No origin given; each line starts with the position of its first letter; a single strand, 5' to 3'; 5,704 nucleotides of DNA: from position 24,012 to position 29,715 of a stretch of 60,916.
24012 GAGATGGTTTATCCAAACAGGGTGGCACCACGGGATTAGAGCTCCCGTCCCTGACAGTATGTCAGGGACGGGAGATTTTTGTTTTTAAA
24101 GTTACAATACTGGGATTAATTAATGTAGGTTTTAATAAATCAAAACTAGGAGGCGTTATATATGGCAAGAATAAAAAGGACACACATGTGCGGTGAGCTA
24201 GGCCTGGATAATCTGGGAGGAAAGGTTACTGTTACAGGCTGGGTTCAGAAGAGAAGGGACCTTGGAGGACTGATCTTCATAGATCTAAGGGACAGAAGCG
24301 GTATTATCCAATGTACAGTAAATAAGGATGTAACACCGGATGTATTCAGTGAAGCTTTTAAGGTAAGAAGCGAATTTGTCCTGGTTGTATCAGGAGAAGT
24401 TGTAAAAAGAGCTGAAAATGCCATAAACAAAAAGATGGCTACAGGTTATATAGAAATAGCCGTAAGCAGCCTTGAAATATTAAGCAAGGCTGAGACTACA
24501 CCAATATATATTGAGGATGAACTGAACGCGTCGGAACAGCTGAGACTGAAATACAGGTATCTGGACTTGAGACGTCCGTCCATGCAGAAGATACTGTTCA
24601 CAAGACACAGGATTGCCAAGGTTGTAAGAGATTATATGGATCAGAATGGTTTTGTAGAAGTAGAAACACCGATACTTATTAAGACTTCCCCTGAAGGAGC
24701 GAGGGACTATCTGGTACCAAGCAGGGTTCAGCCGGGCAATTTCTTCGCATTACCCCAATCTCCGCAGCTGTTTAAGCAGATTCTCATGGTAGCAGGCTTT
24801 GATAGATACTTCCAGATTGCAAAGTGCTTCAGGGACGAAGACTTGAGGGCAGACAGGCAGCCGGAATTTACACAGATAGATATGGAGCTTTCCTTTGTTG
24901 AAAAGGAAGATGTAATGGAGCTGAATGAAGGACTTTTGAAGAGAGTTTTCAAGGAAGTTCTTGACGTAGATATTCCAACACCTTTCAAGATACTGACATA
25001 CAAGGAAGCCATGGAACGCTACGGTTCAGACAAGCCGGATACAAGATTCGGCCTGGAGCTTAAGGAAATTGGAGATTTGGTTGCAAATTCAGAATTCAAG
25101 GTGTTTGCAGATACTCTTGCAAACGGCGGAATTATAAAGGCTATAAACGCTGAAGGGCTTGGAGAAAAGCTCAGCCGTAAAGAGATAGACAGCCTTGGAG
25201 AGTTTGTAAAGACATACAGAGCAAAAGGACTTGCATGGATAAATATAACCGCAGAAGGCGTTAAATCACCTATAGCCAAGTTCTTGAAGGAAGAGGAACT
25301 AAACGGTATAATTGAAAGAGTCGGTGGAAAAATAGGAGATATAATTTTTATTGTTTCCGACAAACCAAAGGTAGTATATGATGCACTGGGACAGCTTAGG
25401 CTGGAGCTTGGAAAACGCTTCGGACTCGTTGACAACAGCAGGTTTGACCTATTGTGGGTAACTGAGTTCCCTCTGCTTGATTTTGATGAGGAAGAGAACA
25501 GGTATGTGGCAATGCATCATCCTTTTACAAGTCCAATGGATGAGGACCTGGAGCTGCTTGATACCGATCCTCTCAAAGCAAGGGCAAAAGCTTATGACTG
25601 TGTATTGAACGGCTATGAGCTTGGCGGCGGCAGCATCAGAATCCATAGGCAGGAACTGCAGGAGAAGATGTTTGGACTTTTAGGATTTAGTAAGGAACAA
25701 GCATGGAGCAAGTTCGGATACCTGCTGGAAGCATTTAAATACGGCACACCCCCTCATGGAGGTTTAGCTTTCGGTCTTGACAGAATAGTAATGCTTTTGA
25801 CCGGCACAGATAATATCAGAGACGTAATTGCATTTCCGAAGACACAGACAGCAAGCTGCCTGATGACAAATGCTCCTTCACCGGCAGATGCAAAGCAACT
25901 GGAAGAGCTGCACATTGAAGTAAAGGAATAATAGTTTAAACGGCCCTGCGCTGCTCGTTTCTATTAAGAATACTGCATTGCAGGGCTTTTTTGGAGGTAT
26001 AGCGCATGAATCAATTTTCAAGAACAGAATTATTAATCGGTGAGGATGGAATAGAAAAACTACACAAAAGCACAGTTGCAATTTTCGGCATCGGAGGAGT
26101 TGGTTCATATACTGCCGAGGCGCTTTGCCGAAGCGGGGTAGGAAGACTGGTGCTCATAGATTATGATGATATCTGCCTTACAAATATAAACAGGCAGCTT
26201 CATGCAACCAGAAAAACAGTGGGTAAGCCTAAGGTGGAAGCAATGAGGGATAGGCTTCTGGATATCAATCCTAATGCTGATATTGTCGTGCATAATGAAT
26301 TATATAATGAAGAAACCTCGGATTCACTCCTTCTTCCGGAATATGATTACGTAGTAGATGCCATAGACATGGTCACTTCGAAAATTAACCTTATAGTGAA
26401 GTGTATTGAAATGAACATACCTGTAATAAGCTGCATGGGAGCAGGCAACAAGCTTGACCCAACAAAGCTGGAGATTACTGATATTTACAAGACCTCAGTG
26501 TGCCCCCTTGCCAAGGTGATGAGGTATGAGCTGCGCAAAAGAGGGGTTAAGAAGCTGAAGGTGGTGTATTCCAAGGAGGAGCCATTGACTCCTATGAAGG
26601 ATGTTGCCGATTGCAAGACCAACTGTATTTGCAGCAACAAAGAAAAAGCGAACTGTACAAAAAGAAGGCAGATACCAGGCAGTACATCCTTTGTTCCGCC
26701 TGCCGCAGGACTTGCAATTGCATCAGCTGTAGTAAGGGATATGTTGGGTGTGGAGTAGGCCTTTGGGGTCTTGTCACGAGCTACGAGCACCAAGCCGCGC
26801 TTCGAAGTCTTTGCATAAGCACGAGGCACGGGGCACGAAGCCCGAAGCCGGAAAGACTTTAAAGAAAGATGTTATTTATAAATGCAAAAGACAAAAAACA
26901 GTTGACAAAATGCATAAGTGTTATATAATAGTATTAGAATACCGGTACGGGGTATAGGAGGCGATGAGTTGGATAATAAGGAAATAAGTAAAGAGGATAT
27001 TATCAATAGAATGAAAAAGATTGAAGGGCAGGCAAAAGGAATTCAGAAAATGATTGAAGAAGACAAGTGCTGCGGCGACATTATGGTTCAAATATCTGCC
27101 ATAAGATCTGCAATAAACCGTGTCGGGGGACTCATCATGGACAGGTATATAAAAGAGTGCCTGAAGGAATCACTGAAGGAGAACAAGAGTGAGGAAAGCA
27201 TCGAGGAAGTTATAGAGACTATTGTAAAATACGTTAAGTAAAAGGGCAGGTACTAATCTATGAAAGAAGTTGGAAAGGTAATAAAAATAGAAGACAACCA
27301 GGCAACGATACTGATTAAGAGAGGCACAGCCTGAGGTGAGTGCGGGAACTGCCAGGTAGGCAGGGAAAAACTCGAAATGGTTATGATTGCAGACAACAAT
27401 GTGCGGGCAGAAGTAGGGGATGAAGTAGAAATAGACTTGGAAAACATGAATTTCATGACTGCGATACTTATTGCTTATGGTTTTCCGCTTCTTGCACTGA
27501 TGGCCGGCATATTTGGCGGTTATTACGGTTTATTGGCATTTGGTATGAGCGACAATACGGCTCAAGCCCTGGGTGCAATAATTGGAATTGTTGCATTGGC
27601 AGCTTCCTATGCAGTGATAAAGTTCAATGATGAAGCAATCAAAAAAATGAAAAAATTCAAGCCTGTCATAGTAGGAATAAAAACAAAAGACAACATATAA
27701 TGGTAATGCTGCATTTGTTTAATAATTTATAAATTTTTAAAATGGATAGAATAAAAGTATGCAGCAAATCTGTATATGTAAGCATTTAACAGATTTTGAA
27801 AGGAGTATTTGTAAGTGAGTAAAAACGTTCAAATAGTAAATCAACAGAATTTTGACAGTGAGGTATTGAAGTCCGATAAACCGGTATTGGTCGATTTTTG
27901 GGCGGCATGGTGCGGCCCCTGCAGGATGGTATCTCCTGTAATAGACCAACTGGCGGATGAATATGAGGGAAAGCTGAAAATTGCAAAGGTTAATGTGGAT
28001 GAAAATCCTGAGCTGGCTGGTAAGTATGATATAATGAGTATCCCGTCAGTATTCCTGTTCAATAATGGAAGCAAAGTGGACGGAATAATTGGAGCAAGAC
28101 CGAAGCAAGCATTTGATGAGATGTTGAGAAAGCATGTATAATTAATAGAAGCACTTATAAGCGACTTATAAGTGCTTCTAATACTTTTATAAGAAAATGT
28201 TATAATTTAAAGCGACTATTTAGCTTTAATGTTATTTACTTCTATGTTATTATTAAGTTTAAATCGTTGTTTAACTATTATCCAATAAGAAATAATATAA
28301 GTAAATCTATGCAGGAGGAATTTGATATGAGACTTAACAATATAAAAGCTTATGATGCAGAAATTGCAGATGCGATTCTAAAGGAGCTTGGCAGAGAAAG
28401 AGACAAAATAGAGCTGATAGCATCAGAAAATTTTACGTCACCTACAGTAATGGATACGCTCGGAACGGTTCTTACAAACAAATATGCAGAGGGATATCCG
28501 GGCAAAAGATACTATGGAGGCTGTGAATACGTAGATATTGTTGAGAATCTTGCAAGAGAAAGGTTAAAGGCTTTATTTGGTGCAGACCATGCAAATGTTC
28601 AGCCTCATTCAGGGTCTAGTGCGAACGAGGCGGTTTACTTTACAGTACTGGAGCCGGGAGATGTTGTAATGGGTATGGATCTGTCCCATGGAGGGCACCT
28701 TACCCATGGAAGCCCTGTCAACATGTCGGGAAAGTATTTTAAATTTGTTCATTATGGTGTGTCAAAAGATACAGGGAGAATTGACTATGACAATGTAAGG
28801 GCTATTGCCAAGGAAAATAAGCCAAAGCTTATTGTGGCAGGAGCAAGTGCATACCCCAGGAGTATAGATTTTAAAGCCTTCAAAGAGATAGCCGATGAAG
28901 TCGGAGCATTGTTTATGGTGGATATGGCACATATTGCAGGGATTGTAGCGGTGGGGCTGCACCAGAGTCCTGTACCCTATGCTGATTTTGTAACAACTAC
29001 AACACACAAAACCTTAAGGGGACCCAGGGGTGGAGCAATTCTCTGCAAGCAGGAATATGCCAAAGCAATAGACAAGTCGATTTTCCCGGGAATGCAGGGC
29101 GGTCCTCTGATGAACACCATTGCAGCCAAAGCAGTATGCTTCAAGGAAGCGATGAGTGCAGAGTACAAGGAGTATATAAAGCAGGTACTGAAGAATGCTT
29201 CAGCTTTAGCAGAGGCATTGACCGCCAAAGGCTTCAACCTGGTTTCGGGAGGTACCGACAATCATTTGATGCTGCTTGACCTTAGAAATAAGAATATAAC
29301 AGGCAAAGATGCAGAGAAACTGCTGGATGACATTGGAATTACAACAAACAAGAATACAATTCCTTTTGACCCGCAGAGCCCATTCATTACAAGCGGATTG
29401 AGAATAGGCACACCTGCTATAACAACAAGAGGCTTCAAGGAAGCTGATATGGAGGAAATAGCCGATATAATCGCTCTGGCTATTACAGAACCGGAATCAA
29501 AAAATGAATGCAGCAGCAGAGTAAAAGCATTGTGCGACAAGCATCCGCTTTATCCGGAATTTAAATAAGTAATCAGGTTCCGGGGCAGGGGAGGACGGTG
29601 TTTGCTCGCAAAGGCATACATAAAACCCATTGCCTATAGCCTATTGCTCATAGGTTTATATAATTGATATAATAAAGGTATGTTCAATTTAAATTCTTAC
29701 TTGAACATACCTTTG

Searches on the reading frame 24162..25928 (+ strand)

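Call 53: search_protein_families(library=pfam, proteins=[window:24162-25928:+], max_evalue=0.001)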
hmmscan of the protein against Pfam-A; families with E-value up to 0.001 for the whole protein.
window:24162-25928:+ (589 aa): 4 families
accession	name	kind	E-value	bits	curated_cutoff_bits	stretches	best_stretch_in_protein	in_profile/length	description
PF00152.25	tRNA-synt_2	-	2.1e-128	428.1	25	1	125-562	2-308/308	tRNA synthetases class II (D, K and N)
PF02938.19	GAD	-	9.7e-28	96.7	23.4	1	315-409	1-95/95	GAD domain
PF01336.31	tRNA_anti-codon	-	1.5e-17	63.8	27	1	22-107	1-75/75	OB-fold nucleic acid binding domain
PF01409.25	tRNA-synt_2d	-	1.1e-05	25.4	19.8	0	215-270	104-157/246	tRNA synthetases class II core domain (F)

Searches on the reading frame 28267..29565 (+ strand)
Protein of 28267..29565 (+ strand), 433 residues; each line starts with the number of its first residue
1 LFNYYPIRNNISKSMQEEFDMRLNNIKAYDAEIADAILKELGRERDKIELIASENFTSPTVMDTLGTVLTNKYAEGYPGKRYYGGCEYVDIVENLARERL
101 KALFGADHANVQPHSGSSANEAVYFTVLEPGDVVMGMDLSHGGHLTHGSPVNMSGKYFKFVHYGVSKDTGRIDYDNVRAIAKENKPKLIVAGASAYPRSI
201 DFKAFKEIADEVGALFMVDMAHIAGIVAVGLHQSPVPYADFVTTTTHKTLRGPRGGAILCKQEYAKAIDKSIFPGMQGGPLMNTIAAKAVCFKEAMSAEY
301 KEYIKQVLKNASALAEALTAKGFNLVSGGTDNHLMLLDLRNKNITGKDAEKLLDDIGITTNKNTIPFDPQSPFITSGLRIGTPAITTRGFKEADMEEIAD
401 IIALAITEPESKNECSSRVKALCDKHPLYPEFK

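Call 53: search_protein_families(library=pfam, proteins=[window:28267-29565:+], max_evalue=0.001)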
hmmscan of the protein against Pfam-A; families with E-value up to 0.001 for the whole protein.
window:28267-29565:+ (433 aa): 4 families
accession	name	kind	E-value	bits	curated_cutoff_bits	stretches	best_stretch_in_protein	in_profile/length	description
PF00464.25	SHMT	-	1.6e-173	577.3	27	1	27-402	2-399/399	Serine hydroxymethyltransferase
PF00155.27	Aminotran_1_2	-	6.1e-13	49.1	19.7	1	88-388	38-352/361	Aminotransferase class I and II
PF01212.27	Beta_elim_lyase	-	5e-10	39.6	27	1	97-362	38-274/288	Beta-eliminating lyase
PF00266.25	Aminotran_5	-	2e-06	27.5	21.5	1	59-271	13-224/371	Aminotransferase class-V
